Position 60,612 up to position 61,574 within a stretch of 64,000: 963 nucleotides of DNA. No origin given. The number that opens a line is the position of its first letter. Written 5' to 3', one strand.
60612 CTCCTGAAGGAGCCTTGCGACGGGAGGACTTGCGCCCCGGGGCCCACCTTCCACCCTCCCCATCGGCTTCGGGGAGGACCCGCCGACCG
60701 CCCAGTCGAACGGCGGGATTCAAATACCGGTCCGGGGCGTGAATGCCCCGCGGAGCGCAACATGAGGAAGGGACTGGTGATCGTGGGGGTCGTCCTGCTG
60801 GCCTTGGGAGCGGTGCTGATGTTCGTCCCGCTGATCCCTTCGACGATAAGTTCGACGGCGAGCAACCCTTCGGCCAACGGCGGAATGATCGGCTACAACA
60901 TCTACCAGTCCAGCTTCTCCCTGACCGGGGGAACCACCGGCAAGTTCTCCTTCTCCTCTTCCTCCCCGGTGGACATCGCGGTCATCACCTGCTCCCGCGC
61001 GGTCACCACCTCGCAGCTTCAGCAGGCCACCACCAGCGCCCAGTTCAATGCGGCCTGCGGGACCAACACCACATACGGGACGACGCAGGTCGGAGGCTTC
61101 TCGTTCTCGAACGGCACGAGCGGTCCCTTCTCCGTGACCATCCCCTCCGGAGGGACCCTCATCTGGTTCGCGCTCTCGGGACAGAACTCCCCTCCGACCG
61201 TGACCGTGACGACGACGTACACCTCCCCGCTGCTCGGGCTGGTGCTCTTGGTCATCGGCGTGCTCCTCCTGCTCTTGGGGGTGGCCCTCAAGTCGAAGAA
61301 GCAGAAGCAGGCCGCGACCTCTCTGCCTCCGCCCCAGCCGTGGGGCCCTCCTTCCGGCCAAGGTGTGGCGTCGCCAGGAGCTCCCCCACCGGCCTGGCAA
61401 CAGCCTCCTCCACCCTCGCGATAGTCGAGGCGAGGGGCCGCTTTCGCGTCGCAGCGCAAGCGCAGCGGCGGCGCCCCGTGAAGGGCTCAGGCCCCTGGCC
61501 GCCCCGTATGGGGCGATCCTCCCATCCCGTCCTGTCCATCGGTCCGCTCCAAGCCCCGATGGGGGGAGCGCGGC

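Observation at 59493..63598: Tandem family of small bitopic membrane proteins with a shared Cys-pair ectodomain and diversified cytoplasmic tails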

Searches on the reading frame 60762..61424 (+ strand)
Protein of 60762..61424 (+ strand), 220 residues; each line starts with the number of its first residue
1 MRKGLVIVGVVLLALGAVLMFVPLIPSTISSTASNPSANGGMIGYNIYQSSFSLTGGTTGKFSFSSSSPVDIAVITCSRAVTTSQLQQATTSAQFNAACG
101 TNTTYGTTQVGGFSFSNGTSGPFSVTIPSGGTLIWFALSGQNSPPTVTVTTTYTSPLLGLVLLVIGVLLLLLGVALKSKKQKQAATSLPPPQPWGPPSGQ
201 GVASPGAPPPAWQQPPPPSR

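Call 4: search_protein_families(library=pfam, proteins=[window:60762-61424:+], max_evalue=1)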
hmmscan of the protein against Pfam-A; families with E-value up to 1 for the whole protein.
window:60762-61424:+ (220 aa): 14 families
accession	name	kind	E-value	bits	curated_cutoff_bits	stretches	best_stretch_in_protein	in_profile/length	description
PF14927.11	Neurensin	-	0.0024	18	27.7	1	155-179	44-68/132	Neurensin/Transmembrane protein 74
PF11381.13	DUF3185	-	0.0035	17.7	25.3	2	157-181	2-26/59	Protein of unknown function (DUF3185)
PF15345.11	TMEM51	-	0.0062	16.8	25.5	0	5-39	8-42/237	Transmembrane protein 51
PF05915.17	TMEM_230_134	-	0.03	14.9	26.8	0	155-180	49-74/119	Transmembrane proteins 230/134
PF11239.13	DUF3040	-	0.035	14.8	24.7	1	153-177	42-66/84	Protein of unknown function (DUF3040)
PF23933.1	DUF7269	-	0.082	13.4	29.1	0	154-206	21-69/162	Family of unknown function (DUF7269)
PF10762.14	DUF2583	-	0.11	13.3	27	0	2-25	3-26/88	Protein of unknown function (DUF2583)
PF23636.1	DUF7144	-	0.11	13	27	0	157-180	44-67/115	Domain of unknown function (DUF7144)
PF03729.18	DUF308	-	0.16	12.6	25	1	149-183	19-53/73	Short repeat of unknown function (DUF308)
PF11146.13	DUF2905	-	0.23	12.1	22.2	0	3-22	2-21/64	Protein of unknown function (DUF2905)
PF09534.15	Trp_oprn_chp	-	0.25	11.6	29.6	0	3-29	65-91/180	Tryptophan-associated transmembrane protein (Trp_oprn_chp)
PF05745.16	CRPA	-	0.36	11.3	23.6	0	4-22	67-85/150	Chlamydia 15 kDa cysteine-rich outer membrane protein (CRPA)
PF19744.4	DUF6232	-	0.38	11.6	27.4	0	143-174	50-75/117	Family of unknown function (DUF6232)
PF07332.16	Phage_holin_3_6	-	0.52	10.8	28.4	0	157-182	74-99/116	Putative Actinobacterial Holin-X, holin superfamily III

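Call 5: search_protein_families(library=ncbifam, proteins=[window:60762-61424:+], max_evalue=1)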
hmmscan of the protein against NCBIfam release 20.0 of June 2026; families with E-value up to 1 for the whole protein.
window:60762-61424:+ (220 aa): 5 families
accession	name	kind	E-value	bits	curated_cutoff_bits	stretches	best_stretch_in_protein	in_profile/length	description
TIGR00304.2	TIGR00304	equivalog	0.00014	21.6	33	1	157-183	3-29/76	TIGR00304 family membrane protein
NF052297.1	VV20781_fam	subfamily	0.034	13.7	155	1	12-131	11-127/229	VV20781 family protein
NF058603.1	SCO2097_fam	equivalog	0.11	12.8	110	1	152-177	38-63/129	SCO2097 family morphological protein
NF046005.2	near_gluc_PtsG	equivalog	0.13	12.6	45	0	158-187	10-40/85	MPN207a family PTS transporter accessory protein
NF007968.0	PRK10692.1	equivalog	0.57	10.7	108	0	2-25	3-26/91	stress-induced protein YchH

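Call 11: find_homologous_proteins(query=window:60762-61421:+, max_evalue=0.01)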
Query seq(220 aa) (220 aa): 9 proteins with E <= 0.01 among 5995 candidates.
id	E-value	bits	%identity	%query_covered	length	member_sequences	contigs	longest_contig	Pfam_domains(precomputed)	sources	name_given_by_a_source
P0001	4.1e-131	453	99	100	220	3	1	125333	-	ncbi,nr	ncbi:MAG: hypothetical protein KGI89_00185 [Euryarchaeota archaeon]|nr:hypothetical protein [Euryarc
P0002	1.2e-76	275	70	90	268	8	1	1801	-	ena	-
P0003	2.0e-49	186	47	84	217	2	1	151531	-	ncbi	-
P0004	2.3e-46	176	42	64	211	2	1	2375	-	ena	-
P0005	1.7e-42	164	52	84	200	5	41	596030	PF11381.14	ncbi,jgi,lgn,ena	jgi:uncharacterized membrane protein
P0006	6.9e-35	139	44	96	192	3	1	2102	-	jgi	jgi:uncharacterized membrane protein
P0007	3.3e-33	133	40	99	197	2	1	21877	-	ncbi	-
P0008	1.8e-3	36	-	-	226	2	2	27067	-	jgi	jgi:hypothetical protein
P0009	4.6e-3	35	-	-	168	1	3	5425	-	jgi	jgi:uncharacterized membrane protein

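Call 12: find_encoding_contigs(protein=P0003, flank=8000, max_places=3)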
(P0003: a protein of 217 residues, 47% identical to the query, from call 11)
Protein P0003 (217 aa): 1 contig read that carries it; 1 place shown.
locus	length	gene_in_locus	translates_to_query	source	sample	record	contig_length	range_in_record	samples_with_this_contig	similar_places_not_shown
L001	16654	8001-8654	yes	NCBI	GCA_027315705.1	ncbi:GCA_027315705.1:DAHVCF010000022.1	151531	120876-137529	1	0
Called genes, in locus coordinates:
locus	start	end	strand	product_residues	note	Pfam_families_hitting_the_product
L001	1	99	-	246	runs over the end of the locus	PF00702:Hydrolase, PF12710:HAD, PF08282:Hydrolase_3 (weak)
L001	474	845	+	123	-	-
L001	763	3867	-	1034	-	PF00041:fn3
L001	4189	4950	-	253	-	-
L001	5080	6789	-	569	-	PF23545:Zn_ribbon_HMPTM, PF04055:Radical_SAM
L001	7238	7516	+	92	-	-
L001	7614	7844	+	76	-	-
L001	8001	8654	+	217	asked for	-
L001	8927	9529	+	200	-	-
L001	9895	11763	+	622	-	PF17899:Peptidase_M61_N, PF17820:PDZ_6 (faint), PF05299:Peptidase_M61, PF13180:PDZ_2 (weak)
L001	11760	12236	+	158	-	PF13302:Acetyltransf_3 (weak), PF00583:Acetyltransf_1, PF13508:Acetyltransf_7 (weak), PF08445:FR47 (weak)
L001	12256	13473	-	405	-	PF01796:OB_ChsH2_C (faint), PF12172:zf-ChsH2 (weak)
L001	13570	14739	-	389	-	PF00108:Thiolase_N, PF08545:ACP_syn_III (faint), PF00109:ketoacyl-synt (weak), PF22691:Thiolase_C_1, PF02803:Thiolase_C (weak)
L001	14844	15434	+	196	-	PF02441:Flavoprotein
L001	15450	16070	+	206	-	-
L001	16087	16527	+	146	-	-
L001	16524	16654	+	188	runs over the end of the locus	PF00117:GATase, PF07722:Peptidase_C26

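Call 13: find_encoding_contigs(protein=P0005, flank=8000, max_places=4)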
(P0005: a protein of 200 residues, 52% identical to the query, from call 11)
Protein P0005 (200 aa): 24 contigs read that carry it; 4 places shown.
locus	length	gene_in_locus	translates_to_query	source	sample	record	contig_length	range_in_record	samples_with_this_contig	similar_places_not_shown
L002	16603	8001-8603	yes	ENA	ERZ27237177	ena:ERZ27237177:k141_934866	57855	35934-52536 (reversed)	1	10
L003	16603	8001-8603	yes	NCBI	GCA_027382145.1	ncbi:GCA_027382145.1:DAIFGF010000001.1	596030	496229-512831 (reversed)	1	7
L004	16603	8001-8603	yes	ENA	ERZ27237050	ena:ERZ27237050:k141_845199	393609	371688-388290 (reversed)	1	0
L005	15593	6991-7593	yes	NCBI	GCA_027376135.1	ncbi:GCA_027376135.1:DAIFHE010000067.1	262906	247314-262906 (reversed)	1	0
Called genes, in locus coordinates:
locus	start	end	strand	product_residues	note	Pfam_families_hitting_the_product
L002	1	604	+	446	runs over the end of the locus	PF24681:Kelch_KLHDC2_KLHL20_DRC7, PF24981:Beta-prop_ATRN-LZTR1, PF13415:Beta-prop_FBX42, PF13418:Beta-prop_TYW4 (faint), PF24681:Kelch_KLHDC2_KLHL20_DRC7 (weak), PF13415:Beta-prop_FBX42 (weak)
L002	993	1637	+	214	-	-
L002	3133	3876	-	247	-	PF13489:Methyltransf_23 (faint), PF13847:Methyltransf_31 (weak), PF08241:Methyltransf_11, PF13649:Methyltransf_25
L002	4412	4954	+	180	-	PF01625:PMSR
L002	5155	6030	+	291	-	PF00378:ECH_1, PF16113:ECH_2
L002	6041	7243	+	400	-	PF02771:Acyl-CoA_dh_N, PF02770:Acyl-CoA_dh_M, PF00441:Acyl-CoA_dh_1, PF08028:Acyl-CoA_dh_2, PF22924:ACOX_C_alpha1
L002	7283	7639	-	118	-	-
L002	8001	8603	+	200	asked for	PF11381:DUF3185 (faint)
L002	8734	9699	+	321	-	PF02737:3HCDH_N, PF00725:3HCDH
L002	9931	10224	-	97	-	-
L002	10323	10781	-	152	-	PF01638:HxlR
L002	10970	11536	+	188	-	-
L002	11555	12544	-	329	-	PF09250:Prim-Pol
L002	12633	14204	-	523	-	-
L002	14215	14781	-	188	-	PF00117:GATase, PF07722:Peptidase_C26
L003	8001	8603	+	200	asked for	PF11381:DUF3185 (faint)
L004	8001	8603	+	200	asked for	PF11381:DUF3185 (faint)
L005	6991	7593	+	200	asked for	PF11381:DUF3185 (faint)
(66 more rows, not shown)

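Call 14: find_encoding_contigs(protein=P0001, flank=8000, max_places=2)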
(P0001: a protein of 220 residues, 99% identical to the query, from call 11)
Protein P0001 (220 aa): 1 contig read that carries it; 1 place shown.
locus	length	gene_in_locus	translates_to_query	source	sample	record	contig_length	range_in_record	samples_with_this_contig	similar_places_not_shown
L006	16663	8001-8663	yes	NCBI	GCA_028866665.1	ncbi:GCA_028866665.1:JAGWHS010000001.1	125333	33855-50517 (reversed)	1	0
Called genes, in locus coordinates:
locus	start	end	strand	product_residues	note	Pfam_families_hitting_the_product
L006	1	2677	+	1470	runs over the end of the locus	PF18998:Flg_new_2 (weak), PF00801:PKD, PF18911:PKD_4 (weak)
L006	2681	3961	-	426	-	PF05977:MFS_3, PF07690:MFS_1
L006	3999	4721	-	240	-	PF10584:Proteasome_A_N, PF00227:Proteasome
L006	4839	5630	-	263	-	PF13489:Methyltransf_23, PF13847:Methyltransf_31, PF08241:Methyltransf_11, PF08242:Methyltransf_12, PF13649:Methyltransf_25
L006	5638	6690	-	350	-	PF00579:tRNA-synt_1b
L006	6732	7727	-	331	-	-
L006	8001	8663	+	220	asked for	-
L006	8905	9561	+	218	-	-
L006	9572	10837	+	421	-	PF05763:DUF835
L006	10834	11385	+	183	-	-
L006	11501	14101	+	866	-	PF05625:PAXNEB (weak), PF06745:ATPase, PF24336:DUF7504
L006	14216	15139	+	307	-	PF08241:Methyltransf_11, PF13649:Methyltransf_25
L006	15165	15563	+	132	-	-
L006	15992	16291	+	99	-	-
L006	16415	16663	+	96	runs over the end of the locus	-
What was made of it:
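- Checked: A most likely starts at GTG 60488, as in the gene call of the near-identical MAG (call 14), not at 60674.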

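Call 35: search_protein_families(library=pfam, proteins=[L006:10834-11385:+, L006:11501-14101:+, L006:14216-15139:+, L006:15165-15563:+, L001:8927-9529:+, P0008], max_evalue=0.1)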
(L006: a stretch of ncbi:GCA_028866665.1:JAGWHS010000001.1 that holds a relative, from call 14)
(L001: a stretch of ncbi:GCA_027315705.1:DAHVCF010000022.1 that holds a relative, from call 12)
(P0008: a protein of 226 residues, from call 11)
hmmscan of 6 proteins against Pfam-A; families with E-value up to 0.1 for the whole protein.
L006:10834-11385:+ (183 aa): 0 families

L006:11501-14101:+ (866 aa): 3 families
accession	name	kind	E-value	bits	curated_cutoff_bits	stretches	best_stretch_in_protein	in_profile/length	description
PF06745.19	ATPase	-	4.4e-13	49.6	26.6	1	626-829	1-193/231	KaiC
PF24336.1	DUF7504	-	1.7e-08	35.6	27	1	644-822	1-178/179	Family of unknown function (DUF7504)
PF05625.17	PAXNEB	-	3.5e-08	33.3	28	1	623-698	16-88/366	PAXNEB protein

L006:14216-15139:+ (307 aa): 7 families
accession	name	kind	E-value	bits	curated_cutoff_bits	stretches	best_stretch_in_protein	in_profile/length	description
PF13649.12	Methyltransf_25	-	1.8e-09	38.6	27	1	122-218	1-96/97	Methyltransferase domain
PF08241.18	Methyltransf_11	-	1.2e-07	32.7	21.2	1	123-222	1-94/95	Methyltransferase domain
PF24042.1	DUF7351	-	0.00054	20.2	31.2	1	17-89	66-139/177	Domain of unknown function (DUF7351)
PF03966.22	Trm112p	-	0.023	15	22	1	18-59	8-40/40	Trm112p-like protein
PF13489.12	Methyltransf_23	-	0.025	14.8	27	1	122-263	26-161/164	Methyltransferase domain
PF08242.18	Methyltransf_12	-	0.038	15.1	30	1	125-220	3-97/98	Methyltransferase domain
PF01209.24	Ubie_methyltran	-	0.084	12.6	20.1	0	122-221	51-149/233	ubiE/COQ5 methyltransferase family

L006:15165-15563:+ (132 aa): 2 families
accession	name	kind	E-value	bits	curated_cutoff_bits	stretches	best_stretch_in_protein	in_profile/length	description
PF23933.1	DUF7269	-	0.00028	21.4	29.1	1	28-127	2-87/162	Family of unknown function (DUF7269)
PF11239.13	DUF3040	-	0.079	13.7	24.7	0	10-38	37-64/84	Protein of unknown function (DUF3040)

L001:8927-9529:+ (200 aa): 1 family
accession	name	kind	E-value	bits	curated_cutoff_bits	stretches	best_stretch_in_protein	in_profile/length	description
PF23933.1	DUF7269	-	0.074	13.5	29.1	0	117-174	18-69/162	Family of unknown function (DUF7269)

P0008 (226 aa): 6 families
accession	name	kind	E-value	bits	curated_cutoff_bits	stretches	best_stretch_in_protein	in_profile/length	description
PF14927.11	Neurensin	-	0.0044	17.2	27.7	0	10-42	40-72/132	Neurensin/Transmembrane protein 74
PF24463.1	DUF7577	-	0.013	15.5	28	1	199-221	4-26/27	Domain of unknown function (DUF7577)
PF10177.14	DUF2371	-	0.032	15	22.9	0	108-156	26-70/143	Uncharacterised conserved protein (DUF2371)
PF10342.15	Kre9_KNH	-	0.034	15.3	24.6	1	57-105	11-64/94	Kre9/KNH-like N-terminal Ig-like domain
PF06157.16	DUF973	-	0.068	12.8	26.4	0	14-42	135-163/309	Protein of unknown function (DUF973)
PF18073.7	Zn_ribbon_LapB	-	0.09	12.9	25.7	0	199-218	2-21/28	Rubredoxin metal binding domain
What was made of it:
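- On KaiC-family ATPase, tested on the neighbouring 866-aa protein (outside the window): E 4.4e-13, 49.6 bits against a cutoff of 26.6, at residues 626-829 (call 35).
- Closest known: DUF835. Same: A KaiC-like protein is encoded close by (calls 14, 35).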

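Call 46: predict_structure(alignment_id=A3)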
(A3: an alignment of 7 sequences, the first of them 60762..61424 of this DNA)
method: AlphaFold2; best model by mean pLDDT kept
length: 220 residues; sequences in the alignment: 7
mean_pLDDT: 66.9   pTM: 0.51
mean pLDDT of the five models: 66.9, 64.1, 64.1, 64.0, 63.6
residues with pLDDT >= 90: 0; 70-90: 113; 50-70: 64; < 50: 43
segments of 3 or more residues with pLDDT < 50: 38-40, 180-215
pLDDT, mean of each block of 10 residues (from residue 1): 72 71 61 52 63 62 83 86 76 82 81 82 83 81 71 65 74 62 40 39 40 47
secondary structure, 60 per line:
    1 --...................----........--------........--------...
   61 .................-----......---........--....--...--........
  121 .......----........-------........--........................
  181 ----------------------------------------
elements in order: H3-21 E26-33 E42-49 E58-77 H83-88 H92-99 E102-105 E108-110 E113-127 E132-139 E147-154 H157-180
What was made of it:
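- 60762..61424 (+): Gene B, 220 aa. Layout: TM1 (60771-60836), a 130-aa ectodomain (60837-61226) with C77 and C99, TM2 (61227-61289), a KSKKQKQ stretch, and a Pro-rich tail (61323-61421). The AF2 model has mean pLDDT 66.9, with core blocks mostly at 76-86 (call 46).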

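Call 50: fold_search(model_id=the predicted structure, library=pdb)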
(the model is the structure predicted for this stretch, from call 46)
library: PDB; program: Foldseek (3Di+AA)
matches with E <= 10: 1140; with E <= 0.001: 4
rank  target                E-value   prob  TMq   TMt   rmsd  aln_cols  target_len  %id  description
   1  3m1h_B                2.9e-04  1.00  0.30  0.36   8.9       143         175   15  Crystal Structure Analysis of the K3 Cleaved Adhesin Domain of Lys-gingipain (Kgp) from Porphyromonas gingivalis w83 (released 2011-03-23)
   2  3m1h_A                3.7e-04  1.00  0.30  0.36   8.5       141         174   16  Crystal Structure Analysis of the K3 Cleaved Adhesin Domain of Lys-gingipain (Kgp) from Porphyromonas gingivalis w83 (released 2011-03-23)
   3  3m1h_D                5.5e-04  1.00  0.30  0.36   9.1       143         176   15  Crystal Structure Analysis of the K3 Cleaved Adhesin Domain of Lys-gingipain (Kgp) from Porphyromonas gingivalis w83 (released 2011-03-23)
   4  4qaw_H                8.8e-04  0.97  0.26  0.13   9.7       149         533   14  Structure of modular Xyn30D from Paenibacillus barcinonensis (released 2014-10-08)
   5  6s44                  1.0e-03  1.00  0.31  0.43   8.3       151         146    9  Faba bean necrotic stunt virus (FBNSV) (released 2020-07-15)
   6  9buv                  1.5e-03  0.94  0.25  0.12   9.3       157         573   13  Crystal structure of Cry1Fa R226Q (released 2024-05-29)
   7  3m1h_C                1.7e-03  0.98  0.28  0.33   9.0       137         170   14  Crystal Structure Analysis of the K3 Cleaved Adhesin Domain of Lys-gingipain (Kgp) from Porphyromonas gingivalis w83 (released 2011-03-23)
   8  9vnt_C                1.8e-03  0.99  0.30  0.23  14.7       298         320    9  Cryo-EM structure of a human flippase mutant ATP11C Q79E-CDC50A in PtdSer-occluded E2P-AlF state (released 2025-11-26)
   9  7vrp_F                2.0e-03  0.89  0.24  0.14  12.3       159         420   11  Structure of infectious bursal disease virus Gx strain (released 2022-03-30)
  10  5gu5                  2.1e-03  0.99  0.27  0.45   5.2       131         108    8  Crystal structure of p24gamma2 GOLD domain determined by sulfur-SAD (released 2017-01-25)
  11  7py4_B                2.1e-03  0.98  0.29  0.21  15.0       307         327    9  Cryo-EM structure of ATP8B1-CDC50A in E2P autoinhibited state (released 2022-04-27)
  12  9f4b_F2               2.1e-03  0.97  0.28  0.16  11.0       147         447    7  Pre-assembled baseplate cup of Klebsiella phage KP1 variant vB_Kpn_Lilla1 (released 2025-05-14)
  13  5x7g                  2.1e-03  0.82  0.21  0.09  11.0       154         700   11  Crystal Structure of Paenibacillus sp. 598K cycloisomaltooligosaccharide glucanotransferase (released 2017-04-26)
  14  7vrp_J                2.2e-03  0.92  0.26  0.16   7.4       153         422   14  Structure of infectious bursal disease virus Gx strain (released 2022-03-30)
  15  8r5y_A                2.3e-03  1.00  0.34  0.36   5.2       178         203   12  Structure of coxsackievirus B5 capsid (mutant CVB5F.cas.genogroupB) - A particle (released 2024-03-27)
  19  6k7i_C                3.5e-03  0.96  0.29  0.22  15.4       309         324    9  Cryo-EM structure of the human P4-type flippase ATP8A1-CDC50 (E1-ATP state class2) (released 2019-08-28)
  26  6k7g_C                4.4e-03  0.96  0.29  0.21  15.3       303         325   10  Cryo-EM structure of the human P4-type flippase ATP8A1-CDC50 (E1 state class1) (released 2019-08-28)
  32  6k7m_C                5.0e-03  0.96  0.30  0.22  15.1       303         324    8  Cryo-EM structure of the human P4-type flippase ATP8A1-CDC50 (E2Pi-PL state) (released 2019-08-28)
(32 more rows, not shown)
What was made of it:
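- Closest known: CDC50/LEM3 subunits of eukaryotic P4-ATPase flippases. Same: The B model aligns to CDC50A over about 300 columns (call 50).
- The top Foldseek hit for B is a gingipain adhesin domain (call 50).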

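Call 69: find_encoding_contigs(protein=P0008, flank=6000, max_places=3)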
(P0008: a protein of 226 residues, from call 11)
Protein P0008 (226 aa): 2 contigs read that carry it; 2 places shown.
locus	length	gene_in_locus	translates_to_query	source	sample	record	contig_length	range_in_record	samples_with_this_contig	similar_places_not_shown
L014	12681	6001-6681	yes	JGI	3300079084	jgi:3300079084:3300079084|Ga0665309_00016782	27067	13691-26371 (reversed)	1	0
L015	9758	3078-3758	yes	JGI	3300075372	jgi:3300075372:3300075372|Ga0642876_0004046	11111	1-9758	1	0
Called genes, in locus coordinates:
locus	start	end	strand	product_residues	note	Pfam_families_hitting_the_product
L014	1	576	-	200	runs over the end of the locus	PF00924:MS_channel_2nd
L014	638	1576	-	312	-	PF03144:GTP_EFTU_D2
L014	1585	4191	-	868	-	PF02861:Clp_N, PF23569:NBD_SMAX1, PF00004:AAA, PF17871:AAA_lid_9, PF00004:AAA, PF07724:AAA_2, PF07728:AAA_5, PF10431:ClpB_D2-small, +9 more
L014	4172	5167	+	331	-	PF01180:DHO_dh, PF01207:Dus (faint)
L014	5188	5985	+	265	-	PF10418:DHODB_Fe-S_bind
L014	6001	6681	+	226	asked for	-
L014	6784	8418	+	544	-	PF06418:CTP_synth_N, PF00117:GATase, PF07722:Peptidase_C26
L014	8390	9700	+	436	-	PF01336:tRNA_anti-codon, PF00152:tRNA-synt_2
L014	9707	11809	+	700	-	PF17207:MCM_OB, PF00493:MCM, PF07728:AAA_5 (weak), PF01078:Mg_chelatase (weak), PF17855:MCM_lid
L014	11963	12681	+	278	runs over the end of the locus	PF26440:DUF8108_M (weak)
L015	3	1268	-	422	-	?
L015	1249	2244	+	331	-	PF01180:DHO_dh, PF01207:Dus (faint)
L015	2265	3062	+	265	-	PF10418:DHODB_Fe-S_bind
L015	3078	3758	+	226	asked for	-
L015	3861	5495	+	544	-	PF06418:CTP_synth_N, PF00117:GATase, PF07722:Peptidase_C26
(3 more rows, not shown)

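Call 78: find_related_loci(query=A6, collection=metagenome_contigs, flank=9000)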
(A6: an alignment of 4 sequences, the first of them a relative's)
Query A6 (266 aa) in metagenome_contigs; peptide patterns used: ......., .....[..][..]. (x = any residue, [..] = any of these).
367 stretches matched a pattern, but none encodes a relative of the query by tblastn (E <= 1e-3).

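Call 79: find_encoding_contigs(protein=P0002, flank=3000, max_places=3)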
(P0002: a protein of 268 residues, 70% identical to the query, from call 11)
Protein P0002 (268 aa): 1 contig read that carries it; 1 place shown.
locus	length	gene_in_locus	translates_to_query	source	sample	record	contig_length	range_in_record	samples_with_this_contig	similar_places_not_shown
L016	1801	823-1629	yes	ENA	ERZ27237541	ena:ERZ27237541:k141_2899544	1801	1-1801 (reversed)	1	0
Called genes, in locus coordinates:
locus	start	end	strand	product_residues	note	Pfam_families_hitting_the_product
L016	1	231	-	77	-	?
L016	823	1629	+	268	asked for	-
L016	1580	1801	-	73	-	?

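Call 81: search_protein_families(library=padloc, proteins=[window:60762-61424:+, L006:10834-11385:+, L006:11501-14101:+], max_evalue=0.01)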
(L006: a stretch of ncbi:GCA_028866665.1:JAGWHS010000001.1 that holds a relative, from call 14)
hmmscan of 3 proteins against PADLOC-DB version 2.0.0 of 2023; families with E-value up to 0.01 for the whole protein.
window:60762-61424:+ (220 aa): 0 families

L006:10834-11385:+ (183 aa): 0 families

L006:11501-14101:+ (866 aa): 0 families
